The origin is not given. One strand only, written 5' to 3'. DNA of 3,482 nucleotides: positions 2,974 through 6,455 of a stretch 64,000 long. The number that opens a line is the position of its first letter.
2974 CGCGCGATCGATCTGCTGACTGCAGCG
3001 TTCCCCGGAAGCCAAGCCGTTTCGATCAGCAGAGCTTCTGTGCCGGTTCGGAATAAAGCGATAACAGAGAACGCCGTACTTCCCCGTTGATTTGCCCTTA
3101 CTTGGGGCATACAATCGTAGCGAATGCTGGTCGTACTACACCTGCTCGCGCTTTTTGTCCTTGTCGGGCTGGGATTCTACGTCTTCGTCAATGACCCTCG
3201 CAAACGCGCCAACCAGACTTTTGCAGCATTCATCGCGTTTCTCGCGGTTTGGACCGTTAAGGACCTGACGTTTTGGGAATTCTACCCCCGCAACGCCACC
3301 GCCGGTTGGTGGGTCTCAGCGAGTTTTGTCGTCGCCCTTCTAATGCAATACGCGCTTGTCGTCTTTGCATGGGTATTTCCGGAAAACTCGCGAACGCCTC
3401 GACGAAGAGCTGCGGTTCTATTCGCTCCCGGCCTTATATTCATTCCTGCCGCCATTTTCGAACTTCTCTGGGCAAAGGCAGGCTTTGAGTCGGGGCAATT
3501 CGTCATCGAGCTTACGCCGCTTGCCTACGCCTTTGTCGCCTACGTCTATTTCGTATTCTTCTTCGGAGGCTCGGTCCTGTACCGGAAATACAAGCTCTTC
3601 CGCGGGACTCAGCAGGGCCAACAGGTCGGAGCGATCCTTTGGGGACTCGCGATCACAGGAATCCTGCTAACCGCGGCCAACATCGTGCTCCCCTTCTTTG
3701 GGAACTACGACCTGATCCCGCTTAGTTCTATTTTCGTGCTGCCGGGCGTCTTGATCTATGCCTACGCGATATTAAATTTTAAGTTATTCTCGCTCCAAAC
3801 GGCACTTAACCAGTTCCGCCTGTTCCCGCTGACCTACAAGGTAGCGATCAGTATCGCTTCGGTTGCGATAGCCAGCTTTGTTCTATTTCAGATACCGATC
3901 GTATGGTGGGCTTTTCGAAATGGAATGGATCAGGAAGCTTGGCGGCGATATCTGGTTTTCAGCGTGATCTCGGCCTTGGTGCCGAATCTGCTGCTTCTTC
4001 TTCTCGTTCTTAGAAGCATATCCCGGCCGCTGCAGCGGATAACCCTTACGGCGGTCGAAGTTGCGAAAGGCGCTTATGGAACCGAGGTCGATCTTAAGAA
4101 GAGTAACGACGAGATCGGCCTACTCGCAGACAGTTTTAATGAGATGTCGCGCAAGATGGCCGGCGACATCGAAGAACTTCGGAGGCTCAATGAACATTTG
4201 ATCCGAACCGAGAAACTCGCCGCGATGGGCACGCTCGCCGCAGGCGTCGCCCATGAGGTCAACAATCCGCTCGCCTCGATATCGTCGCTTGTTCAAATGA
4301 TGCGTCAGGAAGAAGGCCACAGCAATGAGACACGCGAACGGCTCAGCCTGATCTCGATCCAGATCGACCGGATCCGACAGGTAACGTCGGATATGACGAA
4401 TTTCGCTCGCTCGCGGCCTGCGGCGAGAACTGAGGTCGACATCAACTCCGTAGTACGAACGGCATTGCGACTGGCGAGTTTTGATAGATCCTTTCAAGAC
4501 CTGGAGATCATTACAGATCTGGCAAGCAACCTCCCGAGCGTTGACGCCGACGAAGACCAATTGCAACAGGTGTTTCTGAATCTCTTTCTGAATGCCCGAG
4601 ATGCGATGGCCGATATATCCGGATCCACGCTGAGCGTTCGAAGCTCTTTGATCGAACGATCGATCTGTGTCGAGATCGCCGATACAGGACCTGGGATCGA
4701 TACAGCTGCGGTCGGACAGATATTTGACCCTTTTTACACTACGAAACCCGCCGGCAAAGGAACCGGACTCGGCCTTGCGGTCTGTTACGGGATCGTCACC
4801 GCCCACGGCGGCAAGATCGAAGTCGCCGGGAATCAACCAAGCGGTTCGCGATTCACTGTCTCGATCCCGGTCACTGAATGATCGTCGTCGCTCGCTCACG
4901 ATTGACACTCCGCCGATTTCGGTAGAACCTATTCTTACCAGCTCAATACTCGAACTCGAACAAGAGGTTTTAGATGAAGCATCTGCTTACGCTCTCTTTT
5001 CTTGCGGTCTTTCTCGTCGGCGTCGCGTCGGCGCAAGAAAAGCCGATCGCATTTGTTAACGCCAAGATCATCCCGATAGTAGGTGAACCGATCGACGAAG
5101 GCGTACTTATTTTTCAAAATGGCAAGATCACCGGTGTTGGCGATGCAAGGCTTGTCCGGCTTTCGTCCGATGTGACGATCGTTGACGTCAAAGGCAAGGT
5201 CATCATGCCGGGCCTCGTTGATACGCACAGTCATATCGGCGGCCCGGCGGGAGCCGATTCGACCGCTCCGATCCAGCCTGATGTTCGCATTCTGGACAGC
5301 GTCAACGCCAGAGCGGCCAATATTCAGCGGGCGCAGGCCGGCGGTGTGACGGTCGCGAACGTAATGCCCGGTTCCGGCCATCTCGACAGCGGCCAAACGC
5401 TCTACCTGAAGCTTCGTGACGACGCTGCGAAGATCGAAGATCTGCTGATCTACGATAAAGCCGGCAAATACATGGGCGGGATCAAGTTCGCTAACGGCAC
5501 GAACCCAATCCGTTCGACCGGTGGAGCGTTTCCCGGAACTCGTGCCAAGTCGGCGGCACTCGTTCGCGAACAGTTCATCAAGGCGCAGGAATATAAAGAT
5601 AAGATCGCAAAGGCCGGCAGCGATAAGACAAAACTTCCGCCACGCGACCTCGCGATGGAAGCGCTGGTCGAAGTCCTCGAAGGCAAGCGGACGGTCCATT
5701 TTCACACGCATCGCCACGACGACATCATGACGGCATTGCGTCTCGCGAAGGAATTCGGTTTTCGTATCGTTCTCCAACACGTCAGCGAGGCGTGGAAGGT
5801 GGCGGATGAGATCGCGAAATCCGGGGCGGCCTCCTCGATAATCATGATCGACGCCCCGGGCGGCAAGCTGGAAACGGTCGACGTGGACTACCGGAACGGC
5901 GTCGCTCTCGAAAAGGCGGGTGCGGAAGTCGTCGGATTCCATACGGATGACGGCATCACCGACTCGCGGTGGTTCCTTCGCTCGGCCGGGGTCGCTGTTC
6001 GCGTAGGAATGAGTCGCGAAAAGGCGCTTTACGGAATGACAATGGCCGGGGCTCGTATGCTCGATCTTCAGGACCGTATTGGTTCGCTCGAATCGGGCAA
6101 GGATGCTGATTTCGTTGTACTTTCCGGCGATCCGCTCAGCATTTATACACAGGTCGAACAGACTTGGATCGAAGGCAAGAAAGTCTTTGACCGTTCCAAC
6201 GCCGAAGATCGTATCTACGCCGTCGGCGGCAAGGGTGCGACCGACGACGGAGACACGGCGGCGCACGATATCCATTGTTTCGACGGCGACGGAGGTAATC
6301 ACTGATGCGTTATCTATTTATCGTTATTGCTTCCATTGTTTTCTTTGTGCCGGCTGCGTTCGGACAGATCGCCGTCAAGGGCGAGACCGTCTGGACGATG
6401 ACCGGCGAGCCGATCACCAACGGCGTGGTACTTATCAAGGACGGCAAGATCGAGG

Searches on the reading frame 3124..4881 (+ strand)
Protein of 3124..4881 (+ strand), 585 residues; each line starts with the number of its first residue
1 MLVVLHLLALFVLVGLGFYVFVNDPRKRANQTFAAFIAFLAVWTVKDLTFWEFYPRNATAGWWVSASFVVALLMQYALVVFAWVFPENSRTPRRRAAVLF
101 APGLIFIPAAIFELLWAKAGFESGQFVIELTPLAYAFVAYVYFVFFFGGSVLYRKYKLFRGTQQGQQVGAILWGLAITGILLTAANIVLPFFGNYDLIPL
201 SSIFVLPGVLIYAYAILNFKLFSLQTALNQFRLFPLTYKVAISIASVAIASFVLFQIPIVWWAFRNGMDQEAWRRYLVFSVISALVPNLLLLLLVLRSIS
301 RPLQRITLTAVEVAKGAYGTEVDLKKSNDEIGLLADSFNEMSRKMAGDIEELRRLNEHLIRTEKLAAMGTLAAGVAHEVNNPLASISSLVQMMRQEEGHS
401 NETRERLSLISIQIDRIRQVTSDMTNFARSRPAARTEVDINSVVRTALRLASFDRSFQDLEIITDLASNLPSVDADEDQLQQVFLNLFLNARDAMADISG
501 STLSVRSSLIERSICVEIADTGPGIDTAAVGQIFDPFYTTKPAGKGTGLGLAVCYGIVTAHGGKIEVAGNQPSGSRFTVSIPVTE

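Call 65: search_protein_families(library=pfam, proteins=[window:3124-4881:+], max_evalue=0.00001)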
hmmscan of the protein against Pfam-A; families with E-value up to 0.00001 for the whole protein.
window:3124-4881:+ (585 aa): 3 families
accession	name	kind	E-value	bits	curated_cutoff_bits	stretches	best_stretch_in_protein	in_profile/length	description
PF02518.31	HATPase_c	-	1.2e-23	84.1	26.4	1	476-584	2-110/111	Histidine kinase-, DNA gyrase B-, and HSP90-like ATPase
PF00512.31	HisKA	-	2.2e-12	47.3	26.9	1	368-431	2-64/66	His Kinase A (phospho-acceptor) domain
PF00672.30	HAMP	-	4.9e-12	46.4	25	1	295-343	2-49/53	HAMP domain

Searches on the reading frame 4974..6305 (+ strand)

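Call 65: search_protein_families(library=pfam, proteins=[window:4974-6305:+], max_evalue=0.00001)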
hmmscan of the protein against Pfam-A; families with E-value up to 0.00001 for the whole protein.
window:4974-6305:+ (443 aa): 2 families
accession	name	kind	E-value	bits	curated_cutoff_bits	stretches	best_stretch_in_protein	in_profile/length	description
PF07969.17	Amidohydro_3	-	9.1e-17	62.1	29.7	1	345-405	406-472/472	Amidohydrolase family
PF01979.26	Amidohydro_1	-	2e-14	54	25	1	76-401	1-342/345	Amidohydrolase family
